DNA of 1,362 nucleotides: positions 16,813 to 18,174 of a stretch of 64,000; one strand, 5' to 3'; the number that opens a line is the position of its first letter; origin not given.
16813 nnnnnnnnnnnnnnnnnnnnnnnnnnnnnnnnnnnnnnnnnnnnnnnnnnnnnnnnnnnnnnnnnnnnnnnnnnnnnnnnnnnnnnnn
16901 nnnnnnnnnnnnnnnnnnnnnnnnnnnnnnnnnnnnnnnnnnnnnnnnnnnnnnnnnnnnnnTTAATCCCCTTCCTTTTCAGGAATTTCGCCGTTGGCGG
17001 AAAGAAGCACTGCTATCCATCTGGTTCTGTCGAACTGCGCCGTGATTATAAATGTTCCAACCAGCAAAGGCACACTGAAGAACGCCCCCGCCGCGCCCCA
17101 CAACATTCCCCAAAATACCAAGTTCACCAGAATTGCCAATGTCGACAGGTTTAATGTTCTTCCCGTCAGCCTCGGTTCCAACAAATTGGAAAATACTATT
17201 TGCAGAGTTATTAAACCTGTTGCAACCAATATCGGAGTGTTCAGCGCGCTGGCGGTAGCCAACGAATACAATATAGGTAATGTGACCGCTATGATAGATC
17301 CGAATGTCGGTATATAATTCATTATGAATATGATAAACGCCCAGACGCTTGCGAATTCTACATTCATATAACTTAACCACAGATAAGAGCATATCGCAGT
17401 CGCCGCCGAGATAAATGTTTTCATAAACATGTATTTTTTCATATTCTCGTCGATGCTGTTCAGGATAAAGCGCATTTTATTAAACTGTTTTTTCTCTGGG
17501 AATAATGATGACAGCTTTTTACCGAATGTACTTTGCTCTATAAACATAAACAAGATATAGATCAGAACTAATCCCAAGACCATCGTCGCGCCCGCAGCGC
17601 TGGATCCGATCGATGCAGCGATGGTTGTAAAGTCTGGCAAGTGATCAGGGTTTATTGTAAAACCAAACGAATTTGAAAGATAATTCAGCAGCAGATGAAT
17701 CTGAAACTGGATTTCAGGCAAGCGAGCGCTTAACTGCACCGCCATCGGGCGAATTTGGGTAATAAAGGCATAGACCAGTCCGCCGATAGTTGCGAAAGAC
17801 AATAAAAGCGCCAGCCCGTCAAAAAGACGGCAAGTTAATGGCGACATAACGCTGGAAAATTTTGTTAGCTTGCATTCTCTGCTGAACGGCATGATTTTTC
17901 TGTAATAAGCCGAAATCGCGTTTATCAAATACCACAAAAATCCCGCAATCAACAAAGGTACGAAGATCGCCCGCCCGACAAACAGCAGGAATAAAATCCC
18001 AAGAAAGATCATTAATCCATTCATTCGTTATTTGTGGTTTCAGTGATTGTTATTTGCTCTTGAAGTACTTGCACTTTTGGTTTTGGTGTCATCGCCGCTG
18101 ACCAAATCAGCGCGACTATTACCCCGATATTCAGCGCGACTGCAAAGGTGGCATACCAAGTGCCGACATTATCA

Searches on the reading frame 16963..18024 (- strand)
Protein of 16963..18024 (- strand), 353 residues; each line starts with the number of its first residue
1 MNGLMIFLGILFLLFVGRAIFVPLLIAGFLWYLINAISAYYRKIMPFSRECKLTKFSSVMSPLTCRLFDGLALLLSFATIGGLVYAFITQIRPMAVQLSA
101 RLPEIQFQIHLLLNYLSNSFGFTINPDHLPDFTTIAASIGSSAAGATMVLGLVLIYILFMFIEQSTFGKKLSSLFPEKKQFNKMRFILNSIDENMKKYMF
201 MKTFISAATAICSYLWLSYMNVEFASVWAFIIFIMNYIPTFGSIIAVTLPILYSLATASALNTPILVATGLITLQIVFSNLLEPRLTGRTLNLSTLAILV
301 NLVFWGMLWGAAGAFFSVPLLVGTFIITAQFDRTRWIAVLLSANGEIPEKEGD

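Call 11: search_protein_families(library=pfam, proteins=[window:16963-18024:-], max_evalue=0.01)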
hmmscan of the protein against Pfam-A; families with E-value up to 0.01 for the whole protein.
window:16963-18024:- (353 aa): 1 family
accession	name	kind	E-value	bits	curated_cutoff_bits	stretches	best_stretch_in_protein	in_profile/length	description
PF01594.21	AI-2E_transport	-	4.5e-36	125.1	34.3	1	4-322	6-317/327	AI-2E family transporter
